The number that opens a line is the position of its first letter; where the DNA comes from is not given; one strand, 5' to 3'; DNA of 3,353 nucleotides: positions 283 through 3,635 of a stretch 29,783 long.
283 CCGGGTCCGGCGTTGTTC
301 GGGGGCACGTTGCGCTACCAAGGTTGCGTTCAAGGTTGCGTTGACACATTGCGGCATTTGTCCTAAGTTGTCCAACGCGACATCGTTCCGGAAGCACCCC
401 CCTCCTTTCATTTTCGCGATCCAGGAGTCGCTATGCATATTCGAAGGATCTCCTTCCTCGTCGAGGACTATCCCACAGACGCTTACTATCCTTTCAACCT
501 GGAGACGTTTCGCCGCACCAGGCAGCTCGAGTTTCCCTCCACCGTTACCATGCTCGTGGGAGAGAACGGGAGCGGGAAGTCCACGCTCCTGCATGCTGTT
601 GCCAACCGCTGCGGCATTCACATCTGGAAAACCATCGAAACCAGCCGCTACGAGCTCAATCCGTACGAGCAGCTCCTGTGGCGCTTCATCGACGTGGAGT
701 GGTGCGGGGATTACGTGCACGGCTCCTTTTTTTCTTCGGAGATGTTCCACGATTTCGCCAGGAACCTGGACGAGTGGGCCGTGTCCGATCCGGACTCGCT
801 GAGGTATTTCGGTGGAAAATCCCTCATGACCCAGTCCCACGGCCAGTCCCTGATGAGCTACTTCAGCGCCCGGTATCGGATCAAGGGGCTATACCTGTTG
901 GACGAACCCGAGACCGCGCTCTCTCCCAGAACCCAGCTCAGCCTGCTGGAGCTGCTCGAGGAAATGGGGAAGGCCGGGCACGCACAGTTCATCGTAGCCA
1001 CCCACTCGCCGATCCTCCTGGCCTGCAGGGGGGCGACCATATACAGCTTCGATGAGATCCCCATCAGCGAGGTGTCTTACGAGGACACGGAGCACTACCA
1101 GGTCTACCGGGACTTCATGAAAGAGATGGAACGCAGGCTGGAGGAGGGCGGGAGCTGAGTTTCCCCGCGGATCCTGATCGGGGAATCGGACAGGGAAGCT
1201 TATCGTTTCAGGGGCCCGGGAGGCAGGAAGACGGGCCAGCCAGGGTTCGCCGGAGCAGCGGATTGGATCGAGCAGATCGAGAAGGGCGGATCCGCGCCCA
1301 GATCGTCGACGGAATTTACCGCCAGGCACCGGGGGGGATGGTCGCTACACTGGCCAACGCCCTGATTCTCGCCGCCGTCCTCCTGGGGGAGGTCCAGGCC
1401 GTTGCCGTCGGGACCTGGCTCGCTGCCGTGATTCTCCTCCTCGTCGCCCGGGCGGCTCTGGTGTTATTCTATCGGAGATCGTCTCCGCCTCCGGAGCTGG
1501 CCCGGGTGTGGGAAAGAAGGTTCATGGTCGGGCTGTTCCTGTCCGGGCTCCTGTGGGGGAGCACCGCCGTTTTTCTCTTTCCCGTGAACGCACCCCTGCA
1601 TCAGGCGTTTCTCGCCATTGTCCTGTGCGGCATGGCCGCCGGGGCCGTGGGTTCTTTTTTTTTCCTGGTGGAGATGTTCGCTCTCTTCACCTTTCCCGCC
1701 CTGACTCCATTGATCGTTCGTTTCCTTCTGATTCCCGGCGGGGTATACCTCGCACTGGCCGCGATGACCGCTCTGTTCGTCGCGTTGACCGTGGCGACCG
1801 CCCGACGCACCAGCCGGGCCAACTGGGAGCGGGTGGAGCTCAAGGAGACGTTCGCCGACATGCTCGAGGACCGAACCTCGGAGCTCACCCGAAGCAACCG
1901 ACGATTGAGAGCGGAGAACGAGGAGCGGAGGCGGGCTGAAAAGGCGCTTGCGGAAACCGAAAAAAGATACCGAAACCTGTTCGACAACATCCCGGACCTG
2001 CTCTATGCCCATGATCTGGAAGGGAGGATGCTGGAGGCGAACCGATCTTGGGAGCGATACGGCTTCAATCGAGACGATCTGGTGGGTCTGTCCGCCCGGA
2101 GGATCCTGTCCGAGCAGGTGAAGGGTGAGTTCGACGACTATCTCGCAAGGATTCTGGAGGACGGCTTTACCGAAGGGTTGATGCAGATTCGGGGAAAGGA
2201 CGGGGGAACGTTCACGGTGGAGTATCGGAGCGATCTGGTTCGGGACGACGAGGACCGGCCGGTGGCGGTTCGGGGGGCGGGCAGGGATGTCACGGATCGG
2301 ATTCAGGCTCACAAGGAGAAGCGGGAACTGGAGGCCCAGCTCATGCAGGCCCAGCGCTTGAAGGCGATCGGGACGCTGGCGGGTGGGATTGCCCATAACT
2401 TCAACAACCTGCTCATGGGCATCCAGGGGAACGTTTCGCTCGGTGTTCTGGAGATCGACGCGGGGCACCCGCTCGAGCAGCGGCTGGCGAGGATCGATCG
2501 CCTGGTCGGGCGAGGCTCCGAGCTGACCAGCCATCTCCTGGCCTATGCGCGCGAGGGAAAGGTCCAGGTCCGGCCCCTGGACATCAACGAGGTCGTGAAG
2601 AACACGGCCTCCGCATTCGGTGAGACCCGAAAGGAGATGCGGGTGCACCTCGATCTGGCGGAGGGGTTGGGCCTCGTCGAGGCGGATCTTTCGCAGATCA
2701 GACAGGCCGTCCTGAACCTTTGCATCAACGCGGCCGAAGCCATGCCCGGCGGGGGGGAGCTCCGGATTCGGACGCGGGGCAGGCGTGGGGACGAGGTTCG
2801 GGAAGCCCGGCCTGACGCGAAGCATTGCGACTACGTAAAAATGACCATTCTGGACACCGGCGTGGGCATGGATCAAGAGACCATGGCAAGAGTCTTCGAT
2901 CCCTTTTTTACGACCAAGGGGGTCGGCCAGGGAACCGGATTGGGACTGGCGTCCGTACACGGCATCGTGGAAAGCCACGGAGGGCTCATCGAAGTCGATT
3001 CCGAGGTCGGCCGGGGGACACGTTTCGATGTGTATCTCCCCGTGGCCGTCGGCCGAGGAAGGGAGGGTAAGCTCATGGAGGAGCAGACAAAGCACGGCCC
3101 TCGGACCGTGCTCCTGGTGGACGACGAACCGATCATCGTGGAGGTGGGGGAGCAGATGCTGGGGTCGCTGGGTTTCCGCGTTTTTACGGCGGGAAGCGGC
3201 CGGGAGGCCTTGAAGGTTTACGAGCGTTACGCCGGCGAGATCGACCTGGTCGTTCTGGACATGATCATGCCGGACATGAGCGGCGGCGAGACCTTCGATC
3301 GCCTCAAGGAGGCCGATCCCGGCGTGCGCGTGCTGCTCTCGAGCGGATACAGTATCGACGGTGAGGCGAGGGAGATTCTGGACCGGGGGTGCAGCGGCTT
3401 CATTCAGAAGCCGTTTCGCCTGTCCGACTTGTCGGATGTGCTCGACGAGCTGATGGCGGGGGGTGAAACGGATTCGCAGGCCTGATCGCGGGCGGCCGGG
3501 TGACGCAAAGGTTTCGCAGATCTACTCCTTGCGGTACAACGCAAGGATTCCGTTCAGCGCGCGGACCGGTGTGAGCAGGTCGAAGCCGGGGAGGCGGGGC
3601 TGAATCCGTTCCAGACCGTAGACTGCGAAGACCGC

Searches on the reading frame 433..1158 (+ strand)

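Call 16: search_protein_families(library=pfam, proteins=[window:433-1158:+], max_evalue=0.001)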
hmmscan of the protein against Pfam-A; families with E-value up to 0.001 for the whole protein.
window:433-1158:+ (241 aa): 9 families
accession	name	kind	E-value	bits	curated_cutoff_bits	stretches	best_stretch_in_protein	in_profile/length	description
PF13304.12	AAA_21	-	1.1e-15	59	27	1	149-196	256-303/304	AAA domain, putative AbiEii toxin, Type IV TA system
PF13175.12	AAA_15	-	1.1e-12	48.8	32.1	2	142-195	312-373/374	AAA ATPase domain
PF02463.25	SMC_N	-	1.4e-10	41.4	40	1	25-61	12-49/220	RecF/RecN/SMC N terminal domain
PF13555.12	AAA_29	-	8.4e-07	29.1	27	1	22-57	8-43/61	P-loop containing region of AAA domain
PF13476.12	AAA_23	-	4.8e-06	27.8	27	1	22-56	6-39/201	AAA domain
PF00005.33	ABC_tran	-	7e-05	23.9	25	1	36-58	11-33/137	ABC transporter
PF00004.35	AAA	-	0.00011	23.1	21.2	0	40-66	2-28/131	ATPase family associated with various cellular activities (AAA)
PF13401.12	AAA_22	-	0.00027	21.7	27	1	37-187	6-119/130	AAA domain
PF13191.12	AAA_16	-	0.00088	20.2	32.6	0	37-86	25-73/167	AAA ATPase domain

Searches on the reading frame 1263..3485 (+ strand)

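Call 16: search_protein_families(library=pfam, proteins=[window:1263-3485:+], max_evalue=0.001)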
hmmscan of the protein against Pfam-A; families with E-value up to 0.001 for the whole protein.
window:1263-3485:+ (740 aa): 7 families
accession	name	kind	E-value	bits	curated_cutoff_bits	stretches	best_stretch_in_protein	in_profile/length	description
PF02518.31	HATPase_c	-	4.4e-22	79.1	26.4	1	475-594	2-109/111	Histidine kinase-, DNA gyrase B-, and HSP90-like ATPase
PF00072.30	Response_reg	-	5.4e-22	78.5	30.2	1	616-726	1-109/111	Response regulator receiver domain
PF08448.16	PAS_4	-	3.8e-11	43.6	23.1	1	240-346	1-108/110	PAS fold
PF13426.13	PAS_9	-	3.5e-08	34.1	27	1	251-345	8-103/103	PAS domain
PF00989.32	PAS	-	1.8e-05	25.2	22.6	1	235-343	2-113/113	PAS fold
PF00512.31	HisKA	-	0.00053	20.4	26.9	0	370-430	3-62/66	His Kinase A (phospho-acceptor) domain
PF13188.13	PAS_8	-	0.00077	19.7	21.8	0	235-265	2-32/65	PAS domain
